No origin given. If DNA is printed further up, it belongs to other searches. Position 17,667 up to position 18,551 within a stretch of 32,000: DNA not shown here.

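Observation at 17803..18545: Extra flavin-reductase-like gene embedded in the complex I operon between nuoCD and nuoE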

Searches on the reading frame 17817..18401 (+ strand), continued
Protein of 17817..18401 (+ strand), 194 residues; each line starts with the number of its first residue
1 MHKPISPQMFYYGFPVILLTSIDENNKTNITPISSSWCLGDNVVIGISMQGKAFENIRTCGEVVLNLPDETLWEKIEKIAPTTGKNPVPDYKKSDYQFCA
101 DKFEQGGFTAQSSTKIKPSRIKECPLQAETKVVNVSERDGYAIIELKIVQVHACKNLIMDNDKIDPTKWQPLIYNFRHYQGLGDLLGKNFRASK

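Call 51: fold_search(model_id=the predicted structure, library=pdb)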
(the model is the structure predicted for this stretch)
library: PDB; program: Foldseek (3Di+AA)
matches with E <= 10: 819; with E <= 0.001: 102
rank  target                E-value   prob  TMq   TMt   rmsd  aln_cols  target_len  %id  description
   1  1eje                  2.0e-11  1.00  0.65  0.66   3.8       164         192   19  CRYSTAL STRUCTURE OF AN FMN-BINDING PROTEIN (released 2000-10-11)
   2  3fge                  5.6e-11  1.00  0.63  0.61   3.7       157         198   22  Crystal structure of putative flavin reductase with split barrel domain (YP_750721.1) from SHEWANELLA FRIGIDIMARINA NCIM (released 2008-12-30)
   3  4z85                  2.0e-10  1.00  0.69  0.68   4.4       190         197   22  Crystal structur of Pseudomonas fluorescens 2-nitrobenzoate 2-nitroreductase NbaA (released 2016-01-20)
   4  3bpk_B                2.2e-10  1.00  0.66  0.63   3.7       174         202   17  Crystal structure of nitrilotriacetate monooxygenase component B from Bacillus cereus (released 2008-01-01)
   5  2d5m                  5.1e-10  1.00  0.71  0.75   5.6       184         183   17  Flavoredoxin of Desulfovibrio vulgaris (Miyazaki F) (released 2006-11-21)
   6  3bnk_A                2.8e-09  1.00  0.69  0.72   5.3       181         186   21  X-ray crystal structure of Flavoredoxin from Methanosarcina acetivorans (released 2008-10-28)
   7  3bnk_B                3.2e-09  1.00  0.65  0.67   5.5       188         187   20  X-ray crystal structure of Flavoredoxin from Methanosarcina acetivorans (released 2008-10-28)
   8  3bpk_A                4.2e-09  1.00  0.64  0.64   3.1       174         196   17  Crystal structure of nitrilotriacetate monooxygenase component B from Bacillus cereus (released 2008-01-01)
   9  2r6v                  5.5e-09  1.00  0.59  0.62   5.4       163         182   13  Crystal structure of FMN-binding protein (NP_142786.1) from Pyrococcus horikoshii at 1.35 A resolution (released 2007-09-25)
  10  3zod                  6.8e-09  1.00  0.59  0.63   5.4       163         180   13  Crystal structure of FMN-binding protein (NP_142786.1) from Pyrococcus horikoshii with bound benzene-1,4-diol (released 2014-05-14)
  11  3zoc                  1.3e-08  1.00  0.62  0.68   3.9       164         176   15  Crystal structure of FMN-binding protein (NP_142786.1) from Pyrococcus horikoshii with bound p-hydroxybenzaldehyde (released 2014-05-14)
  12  3e4v_A                4.7e-08  1.00  0.60  0.65   4.7       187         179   19  Crystal structure of NADH:FMN oxidoreductase like protein in complex with FMN (YP_544701.1) from METHYLOBACILLUS FLAGE (released 2008-09-02)
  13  3hmz                  6.6e-08  1.00  0.65  0.66   3.9       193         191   12  CRYSTAL STRUCTURE OF A FMN-BINDING DOMAIN OF FLAVIN REDUCTASES-LIKE ENZYME (SBAL_0626) FROM SHEWANELLA BALTICA OS155 AT  (released 2009-06-30)
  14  3nfw_C                1.3e-07  1.00  0.58  0.62   3.6       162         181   15  Crystal structure of nitrilotriacetate monooxygenase component B (A0R521 homolog) from Mycobacterium thermoresistibile (released 2010-06-23)
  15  3nfw_A                1.5e-07  1.00  0.58  0.63   3.6       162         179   15  Crystal structure of nitrilotriacetate monooxygenase component B (A0R521 homolog) from Mycobacterium thermoresistibile (released 2010-06-23)
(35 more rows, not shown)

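Call 52: find_encoding_contigs(protein=P0002, flank=3000, max_places=4)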
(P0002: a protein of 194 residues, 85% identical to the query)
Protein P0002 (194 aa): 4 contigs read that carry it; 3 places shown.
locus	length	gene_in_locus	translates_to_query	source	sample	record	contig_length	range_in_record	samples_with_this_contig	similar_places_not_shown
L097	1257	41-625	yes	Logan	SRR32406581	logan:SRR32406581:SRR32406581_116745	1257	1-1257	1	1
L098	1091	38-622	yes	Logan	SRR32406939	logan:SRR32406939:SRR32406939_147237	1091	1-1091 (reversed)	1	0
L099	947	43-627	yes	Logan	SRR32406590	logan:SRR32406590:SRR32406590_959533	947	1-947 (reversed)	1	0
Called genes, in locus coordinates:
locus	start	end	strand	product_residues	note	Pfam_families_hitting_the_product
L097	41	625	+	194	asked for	PF01613:Flavin_Reduct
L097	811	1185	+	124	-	-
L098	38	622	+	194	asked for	PF01613:Flavin_Reduct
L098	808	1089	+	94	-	?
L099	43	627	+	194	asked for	PF01613:Flavin_Reduct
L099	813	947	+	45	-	?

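Call 53: find_encoding_contigs(protein=P0005, flank=3000, max_places=3)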
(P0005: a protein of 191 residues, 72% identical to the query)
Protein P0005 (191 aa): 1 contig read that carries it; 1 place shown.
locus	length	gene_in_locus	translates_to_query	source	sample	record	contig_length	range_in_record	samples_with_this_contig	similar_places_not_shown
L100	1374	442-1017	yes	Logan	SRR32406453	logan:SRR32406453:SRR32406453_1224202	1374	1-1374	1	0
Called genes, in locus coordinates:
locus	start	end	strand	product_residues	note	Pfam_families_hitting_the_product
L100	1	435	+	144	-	?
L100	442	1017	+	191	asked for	PF01613:Flavin_Reduct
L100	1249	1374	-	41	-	?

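Call 60: search_dna_similar(query=window:17817-18398:+, collection=plasmids, mode=protein, max_evalue=1e-10, max_rows=15)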
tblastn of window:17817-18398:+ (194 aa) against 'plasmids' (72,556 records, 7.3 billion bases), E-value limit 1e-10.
Records with a match: 43; places in all: 44; records where one place covers at least 80% of the query: 41.
Best place of each record, by identity: <60% 43.
By first word of the organism name: Bacillus 8; Streptomyces 8; Rhizobium 7; Burkholderia 5; Klebsiella 4; Paenibacillus 1; Priestia 1; Brevibacillus 1; Embleya 1; Nonomuraea 1; and 6 more.
By predicted mobility (MOB-suite, as given by PLSDB): non-mobilizable 29; conjugative 9; mobilizable 5.
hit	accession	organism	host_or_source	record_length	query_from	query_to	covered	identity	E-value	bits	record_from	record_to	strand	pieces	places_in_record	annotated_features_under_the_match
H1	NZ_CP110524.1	Klebsiella pneumoniae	natural water sources close by farm or ...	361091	1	191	98%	53.1%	1e-58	204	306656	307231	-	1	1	flavin reductase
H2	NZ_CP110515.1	Klebsiella pneumoniae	natural water sources close by farm or ...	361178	1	191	98%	53.1%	1e-58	204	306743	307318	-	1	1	flavin reductase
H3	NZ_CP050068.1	Klebsiella aerogenes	cell culture,water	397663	1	191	98%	53.1%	1e-58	204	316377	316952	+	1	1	flavin reductase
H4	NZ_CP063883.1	Klebsiella pneumoniae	wild chukar,feces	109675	1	191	98%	53.1%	3e-57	201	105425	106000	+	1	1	flavin reductase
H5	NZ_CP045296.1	Paenibacillus cellulositrophicus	cell culture,Thai soil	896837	3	192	98%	49.5%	7e-57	199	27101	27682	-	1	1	flavin reductase family protein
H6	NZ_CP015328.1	Priestia filamentosa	plant,Cell culture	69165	3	192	98%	48.5%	1e-54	192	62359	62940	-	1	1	flavin reductase family protein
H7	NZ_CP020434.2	Bacillus sp. FDAARGOS_235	Homo sapiens,blood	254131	5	192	97%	49.0%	2e-58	204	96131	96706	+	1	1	flavin reductase family protein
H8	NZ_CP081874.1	Bacillus toyonensis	Environment,soil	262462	5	192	97%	49.0%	2e-58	204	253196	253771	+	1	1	flavin reductase family protein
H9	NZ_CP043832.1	Bacillus sp. BS98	oyster,whole organism,intestinal tract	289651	5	192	97%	49.0%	2e-58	204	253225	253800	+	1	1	flavin reductase family protein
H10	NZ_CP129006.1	Bacillus cereus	cattle,Isolated from the spleen of ...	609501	5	192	97%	49.0%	5e-58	202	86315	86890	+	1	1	flavin reductase family protein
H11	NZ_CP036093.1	Bacillus toyonensis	cell culture,soil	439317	5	192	97%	49.0%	5e-58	202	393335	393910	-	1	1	flavin reductase family protein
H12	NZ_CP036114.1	Bacillus toyonensis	-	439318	5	192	97%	49.0%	5e-58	202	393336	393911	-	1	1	flavin reductase family protein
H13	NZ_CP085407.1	Bacillus bombysepticus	single cell,soil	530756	5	192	97%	49.0%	8e-54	190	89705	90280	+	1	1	flavin reductase family protein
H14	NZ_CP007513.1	Bacillus bombysepticus str. Wang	separated from the corpses of silkworms ...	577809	5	192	97%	48.4%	1e-52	187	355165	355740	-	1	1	flavin reductase family protein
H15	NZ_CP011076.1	Brevibacillus laterosporus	Oryza sativa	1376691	3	192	98%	47.9%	3e-57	200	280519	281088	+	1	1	none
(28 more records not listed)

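Call 61: search_protein_families(library=padloc, proteins=[window:17817-18398:+], max_evalue=0.01)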
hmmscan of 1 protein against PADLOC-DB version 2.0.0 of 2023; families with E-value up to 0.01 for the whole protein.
window:17817-18398:+ (194 aa): 0 families

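Call 62: get_annotated_region(hit=H4, flank=5000)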
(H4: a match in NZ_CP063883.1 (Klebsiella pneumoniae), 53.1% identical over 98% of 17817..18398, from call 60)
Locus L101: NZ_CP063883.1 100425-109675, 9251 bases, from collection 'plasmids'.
description: Klebsiella pneumoniae strain S90-2 plasmid pS90-2.2, complete sequence
organism: Klebsiella pneumoniae (NCBI taxid 573)
taxonomy: Bacteria; Pseudomonadota; Gammaproteobacteria; Enterobacterales; Enterobacteriaceae; Klebsiella; Klebsiella pneumoniae
host: -; source: wild chukar,feces; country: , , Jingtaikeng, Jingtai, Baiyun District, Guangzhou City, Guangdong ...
typing (MOB-suite, as given by PLSDB): conjugative; replicon IncFIA,IncFII; relaxase MOBF,MOBF; mating-pair formation MPF_F
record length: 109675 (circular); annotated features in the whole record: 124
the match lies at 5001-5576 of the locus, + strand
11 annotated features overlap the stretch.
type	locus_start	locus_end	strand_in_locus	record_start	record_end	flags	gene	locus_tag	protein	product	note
CDS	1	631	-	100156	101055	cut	-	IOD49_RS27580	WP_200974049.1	ATP-grasp fold amidoligase family protein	-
CDS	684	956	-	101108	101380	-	-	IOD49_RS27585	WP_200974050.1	arylsulfatase regulator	-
CDS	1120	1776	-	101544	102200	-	-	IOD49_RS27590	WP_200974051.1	DedA family protein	GO:0055085 - transmembrane transport [Evidence IEA]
CDS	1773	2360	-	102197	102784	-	-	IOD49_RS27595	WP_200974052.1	methyltransferase domain-containing protein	-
CDS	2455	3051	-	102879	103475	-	-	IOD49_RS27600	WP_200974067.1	undecaprenyl-diphosphatase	-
CDS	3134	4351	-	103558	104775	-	-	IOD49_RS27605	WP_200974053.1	MFS transporter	-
CDS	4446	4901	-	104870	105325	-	-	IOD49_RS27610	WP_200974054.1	MarR family transcriptional regulator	GO:0006355 - regulation of DNA-templated transcription [Evidence IEA]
CDS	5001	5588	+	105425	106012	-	-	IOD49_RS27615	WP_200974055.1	flavin reductase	-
CDS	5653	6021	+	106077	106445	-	-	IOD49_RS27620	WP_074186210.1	putative zinc-binding protein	-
CDS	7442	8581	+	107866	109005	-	-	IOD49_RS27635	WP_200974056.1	D-alanyl-lipoteichoic acid biosynthesis protein DltD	-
CDS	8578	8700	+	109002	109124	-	-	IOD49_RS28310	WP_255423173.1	hypothetical protein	-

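Call 63: get_annotated_region(hit=H7, flank=4000)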
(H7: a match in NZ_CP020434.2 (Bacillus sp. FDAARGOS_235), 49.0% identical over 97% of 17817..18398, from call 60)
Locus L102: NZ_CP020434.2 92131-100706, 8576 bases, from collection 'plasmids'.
description: Bacillus sp. FDAARGOS_235 plasmid 1, complete sequence
organism: Bacillus sp. FDAARGOS_235 (NCBI taxid 1839798)
taxonomy: Bacteria; Bacillota; Bacilli; Bacillales; Bacillaceae; Bacillus; Bacillus sp. FDAARGOS 235
host: -; source: Homo sapiens,blood; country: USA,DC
typing (MOB-suite, as given by PLSDB): conjugative; replicon rep_cluster_1869; relaxase MOBP; mating-pair formation MPF_T
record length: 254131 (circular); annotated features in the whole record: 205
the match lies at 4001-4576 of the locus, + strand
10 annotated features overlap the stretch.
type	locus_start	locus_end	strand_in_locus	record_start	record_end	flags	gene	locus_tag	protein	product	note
CDS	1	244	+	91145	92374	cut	-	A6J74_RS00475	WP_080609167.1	NAD(P)/FAD-dependent oxidoreductase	-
CDS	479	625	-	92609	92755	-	-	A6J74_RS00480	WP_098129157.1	hypothetical protein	-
CDS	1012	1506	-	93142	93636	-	-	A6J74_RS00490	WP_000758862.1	DUF2716 domain-containing protein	-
CDS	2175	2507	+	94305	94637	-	-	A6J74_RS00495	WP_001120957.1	DUF1904 family protein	-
CDS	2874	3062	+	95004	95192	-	hfq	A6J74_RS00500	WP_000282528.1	RNA chaperone Hfq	GO:0006378 - mRNA polyadenylation [Evidence IEA]; GO:0016070 - RNA metabolic process [Evidence IEA]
CDS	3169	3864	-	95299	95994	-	-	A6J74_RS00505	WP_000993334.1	metalloregulator ArsR/SmtB family transcription factor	GO:0006355 - regulation of DNA-templated transcription [Evidence IEA]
CDS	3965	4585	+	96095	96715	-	-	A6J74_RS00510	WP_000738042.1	flavin reductase family protein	-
CDS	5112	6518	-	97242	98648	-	-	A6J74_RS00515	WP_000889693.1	alpha/beta fold hydrolase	-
CDS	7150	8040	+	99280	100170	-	-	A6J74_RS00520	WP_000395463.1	helix-turn-helix domain-containing protein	-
CDS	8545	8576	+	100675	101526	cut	-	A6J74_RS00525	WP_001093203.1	hypothetical protein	-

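Call 73: search_protein_families(library=pfam, max_evalue=0.0001, proteins=[L097:811-1182:+])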
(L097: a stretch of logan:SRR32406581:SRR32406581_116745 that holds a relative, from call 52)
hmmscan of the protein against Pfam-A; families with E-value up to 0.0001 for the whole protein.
L097:811-1182:+ (124 aa): 0 families

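Call 82: search_protein_representatives(protein=window:17817-18398:+)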
Query: 194 residues. Proteins with E-value up to 0.001 (for the whole library): 876; up to 1e-10: 345; up to 1e-30: 39. The best 150 are listed.
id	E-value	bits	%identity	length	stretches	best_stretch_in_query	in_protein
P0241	2.7e-57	210.0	54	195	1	1-192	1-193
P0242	1.4e-54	201.1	55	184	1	1-192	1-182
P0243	6.1e-51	189.3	51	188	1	5-179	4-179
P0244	2.9e-50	187.1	46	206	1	3-192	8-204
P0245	9.4e-49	182.2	48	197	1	9-192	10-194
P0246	2.7e-46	174.1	43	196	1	2-191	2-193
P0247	5.1e-45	170.0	44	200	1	3-191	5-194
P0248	2.9e-43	164.3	45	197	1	2-194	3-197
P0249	1.2e-42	162.2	42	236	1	2-192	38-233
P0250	1.4e-42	162.0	42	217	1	3-192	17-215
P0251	5.9e-42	160.0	44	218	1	5-192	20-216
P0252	1.0e-41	159.2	40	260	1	2-190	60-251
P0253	4.4e-41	157.1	43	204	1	4-180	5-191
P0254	8.4e-41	156.2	42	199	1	2-192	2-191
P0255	2.0e-40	155.0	66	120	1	85-192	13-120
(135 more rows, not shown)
